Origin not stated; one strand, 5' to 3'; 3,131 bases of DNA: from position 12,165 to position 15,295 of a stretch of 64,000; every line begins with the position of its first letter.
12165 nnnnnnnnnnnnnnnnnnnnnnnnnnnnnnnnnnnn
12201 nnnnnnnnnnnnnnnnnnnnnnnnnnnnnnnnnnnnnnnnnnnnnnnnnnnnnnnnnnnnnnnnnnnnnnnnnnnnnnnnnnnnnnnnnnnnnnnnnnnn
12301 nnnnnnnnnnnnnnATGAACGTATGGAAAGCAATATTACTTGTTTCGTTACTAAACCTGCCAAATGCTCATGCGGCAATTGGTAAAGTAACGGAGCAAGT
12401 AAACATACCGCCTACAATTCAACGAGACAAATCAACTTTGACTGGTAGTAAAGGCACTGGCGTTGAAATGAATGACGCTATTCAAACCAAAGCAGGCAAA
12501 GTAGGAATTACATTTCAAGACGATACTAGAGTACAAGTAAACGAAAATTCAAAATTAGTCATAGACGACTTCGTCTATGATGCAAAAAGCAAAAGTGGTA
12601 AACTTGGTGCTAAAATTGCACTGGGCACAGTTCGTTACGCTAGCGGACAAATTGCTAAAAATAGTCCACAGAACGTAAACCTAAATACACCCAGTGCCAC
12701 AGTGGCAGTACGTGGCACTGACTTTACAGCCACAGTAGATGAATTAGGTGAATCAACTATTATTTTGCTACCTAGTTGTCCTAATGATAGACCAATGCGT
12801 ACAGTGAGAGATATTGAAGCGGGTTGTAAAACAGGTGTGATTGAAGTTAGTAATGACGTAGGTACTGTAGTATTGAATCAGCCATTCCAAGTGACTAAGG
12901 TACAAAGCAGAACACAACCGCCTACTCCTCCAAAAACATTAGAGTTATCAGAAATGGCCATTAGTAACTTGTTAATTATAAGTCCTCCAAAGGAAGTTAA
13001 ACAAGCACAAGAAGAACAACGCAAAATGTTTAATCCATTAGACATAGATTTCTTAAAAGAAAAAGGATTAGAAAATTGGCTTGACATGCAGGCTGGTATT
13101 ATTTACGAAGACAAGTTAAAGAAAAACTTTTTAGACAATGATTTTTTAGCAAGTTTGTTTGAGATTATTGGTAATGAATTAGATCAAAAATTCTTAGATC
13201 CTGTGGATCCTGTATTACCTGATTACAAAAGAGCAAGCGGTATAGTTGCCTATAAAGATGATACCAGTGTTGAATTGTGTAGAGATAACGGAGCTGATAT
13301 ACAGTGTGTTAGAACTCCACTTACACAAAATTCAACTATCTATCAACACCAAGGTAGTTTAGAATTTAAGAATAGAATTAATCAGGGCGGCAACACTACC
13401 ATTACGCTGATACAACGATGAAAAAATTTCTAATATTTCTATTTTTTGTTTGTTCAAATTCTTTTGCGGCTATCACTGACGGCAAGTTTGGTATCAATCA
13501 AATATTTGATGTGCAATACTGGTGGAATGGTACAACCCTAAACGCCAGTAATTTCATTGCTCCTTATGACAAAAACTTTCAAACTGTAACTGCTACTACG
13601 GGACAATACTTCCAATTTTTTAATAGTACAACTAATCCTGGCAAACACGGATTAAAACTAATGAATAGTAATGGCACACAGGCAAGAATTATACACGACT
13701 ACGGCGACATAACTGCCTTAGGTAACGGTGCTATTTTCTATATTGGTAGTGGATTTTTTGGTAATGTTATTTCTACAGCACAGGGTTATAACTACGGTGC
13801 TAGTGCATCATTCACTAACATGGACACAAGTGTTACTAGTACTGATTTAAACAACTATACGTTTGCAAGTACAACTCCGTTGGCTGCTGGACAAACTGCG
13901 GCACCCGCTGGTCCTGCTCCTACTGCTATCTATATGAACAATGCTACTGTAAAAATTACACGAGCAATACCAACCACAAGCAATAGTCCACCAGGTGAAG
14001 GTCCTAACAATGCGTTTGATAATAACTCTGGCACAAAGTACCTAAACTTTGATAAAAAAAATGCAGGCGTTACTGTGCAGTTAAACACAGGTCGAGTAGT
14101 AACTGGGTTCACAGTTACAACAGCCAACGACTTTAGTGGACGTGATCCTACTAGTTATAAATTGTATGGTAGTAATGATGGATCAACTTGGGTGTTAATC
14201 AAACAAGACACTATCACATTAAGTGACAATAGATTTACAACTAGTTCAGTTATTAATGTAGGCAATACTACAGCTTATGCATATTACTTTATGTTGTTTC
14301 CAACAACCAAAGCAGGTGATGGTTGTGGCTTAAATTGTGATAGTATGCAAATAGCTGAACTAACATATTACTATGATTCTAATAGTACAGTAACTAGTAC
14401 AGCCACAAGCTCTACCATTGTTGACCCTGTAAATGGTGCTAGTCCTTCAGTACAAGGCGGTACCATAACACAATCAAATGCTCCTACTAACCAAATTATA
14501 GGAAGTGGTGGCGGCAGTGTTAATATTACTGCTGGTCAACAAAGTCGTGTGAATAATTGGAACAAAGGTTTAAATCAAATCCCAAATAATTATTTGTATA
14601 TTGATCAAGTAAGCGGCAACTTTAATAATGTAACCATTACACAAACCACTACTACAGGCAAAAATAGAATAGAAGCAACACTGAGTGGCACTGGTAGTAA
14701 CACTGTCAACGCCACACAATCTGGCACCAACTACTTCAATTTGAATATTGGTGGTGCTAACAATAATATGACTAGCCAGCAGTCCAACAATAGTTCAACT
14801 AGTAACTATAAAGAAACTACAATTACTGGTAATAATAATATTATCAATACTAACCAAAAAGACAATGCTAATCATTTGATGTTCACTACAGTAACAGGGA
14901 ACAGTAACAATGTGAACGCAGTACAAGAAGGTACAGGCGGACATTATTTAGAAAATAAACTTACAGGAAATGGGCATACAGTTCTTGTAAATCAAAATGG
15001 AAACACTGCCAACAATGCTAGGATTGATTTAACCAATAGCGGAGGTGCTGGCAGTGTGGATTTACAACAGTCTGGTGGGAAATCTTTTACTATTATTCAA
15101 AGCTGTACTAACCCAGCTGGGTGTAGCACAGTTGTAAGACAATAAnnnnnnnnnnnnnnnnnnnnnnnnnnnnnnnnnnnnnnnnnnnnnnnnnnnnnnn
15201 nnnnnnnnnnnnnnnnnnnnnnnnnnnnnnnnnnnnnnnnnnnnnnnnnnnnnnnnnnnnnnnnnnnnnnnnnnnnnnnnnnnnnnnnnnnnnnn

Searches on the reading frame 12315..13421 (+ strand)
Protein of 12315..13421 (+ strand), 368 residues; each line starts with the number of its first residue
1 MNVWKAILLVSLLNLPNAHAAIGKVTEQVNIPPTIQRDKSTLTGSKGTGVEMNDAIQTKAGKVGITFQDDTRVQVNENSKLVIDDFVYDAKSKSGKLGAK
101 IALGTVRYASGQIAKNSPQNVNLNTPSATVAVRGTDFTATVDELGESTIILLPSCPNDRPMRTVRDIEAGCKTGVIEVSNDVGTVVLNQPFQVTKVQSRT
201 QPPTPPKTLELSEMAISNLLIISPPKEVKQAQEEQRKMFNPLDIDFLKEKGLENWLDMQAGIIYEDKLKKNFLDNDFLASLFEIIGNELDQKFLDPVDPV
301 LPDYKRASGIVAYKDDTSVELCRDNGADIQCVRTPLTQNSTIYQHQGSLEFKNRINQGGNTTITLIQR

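Call 37: search_protein_families(library=phrogs, proteins=[window:12315-13421:+], max_evalue=0.00001)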
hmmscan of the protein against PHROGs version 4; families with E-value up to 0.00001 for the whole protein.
window:12315-13421:+ (368 aa): 1 family
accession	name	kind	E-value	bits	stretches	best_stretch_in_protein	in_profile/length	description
phrog_37870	-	unknown function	2e-118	396.9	1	12-367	19-380/382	-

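Call 83: search_protein_families(library=pfam, proteins=[window:12315-13421:+], max_evalue=0.01)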
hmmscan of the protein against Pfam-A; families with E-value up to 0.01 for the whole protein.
window:12315-13421:+ (368 aa): 1 family
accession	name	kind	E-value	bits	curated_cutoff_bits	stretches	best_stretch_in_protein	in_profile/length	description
PF04773.18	FecR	-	1.5e-09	38.6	24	1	56-147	3-86/97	FecR protein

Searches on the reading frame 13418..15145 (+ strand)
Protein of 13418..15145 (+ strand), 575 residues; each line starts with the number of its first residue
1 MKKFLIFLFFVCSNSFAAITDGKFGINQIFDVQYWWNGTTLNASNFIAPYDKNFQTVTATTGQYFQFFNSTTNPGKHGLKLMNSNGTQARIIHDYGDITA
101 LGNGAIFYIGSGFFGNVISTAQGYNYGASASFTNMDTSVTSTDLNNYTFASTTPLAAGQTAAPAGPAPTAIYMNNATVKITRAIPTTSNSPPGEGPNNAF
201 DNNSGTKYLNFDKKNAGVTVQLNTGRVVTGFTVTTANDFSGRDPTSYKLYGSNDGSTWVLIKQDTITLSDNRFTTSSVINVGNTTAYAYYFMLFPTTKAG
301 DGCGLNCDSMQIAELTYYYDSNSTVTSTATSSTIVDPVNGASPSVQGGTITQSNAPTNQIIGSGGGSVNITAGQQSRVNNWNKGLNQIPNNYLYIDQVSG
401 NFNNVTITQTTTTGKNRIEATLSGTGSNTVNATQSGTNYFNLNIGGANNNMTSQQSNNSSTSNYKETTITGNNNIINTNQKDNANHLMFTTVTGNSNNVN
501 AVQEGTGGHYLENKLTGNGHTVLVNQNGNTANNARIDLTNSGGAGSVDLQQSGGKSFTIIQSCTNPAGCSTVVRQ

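Call 37: search_protein_families(library=phrogs, proteins=[window:13418-15145:+], max_evalue=0.00001)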
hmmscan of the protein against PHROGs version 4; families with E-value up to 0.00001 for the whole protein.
window:13418-15145:+ (575 aa): 0 families

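Call 83: search_protein_families(library=pfam, proteins=[window:13418-15145:+], max_evalue=0.01)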
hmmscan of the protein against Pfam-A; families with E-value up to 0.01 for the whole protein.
window:13418-15145:+ (575 aa): 2 families
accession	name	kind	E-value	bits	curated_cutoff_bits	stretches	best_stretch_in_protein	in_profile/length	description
PF00754.31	F5_F8_type_C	-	1.5e-11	45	28.2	1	186-300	4-117/127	F5/8 type C domain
PF22633.2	F5_F8_type_C_2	-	0.00031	21.7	27.8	1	198-281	1-81/91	NedA-like, galactose-binding domain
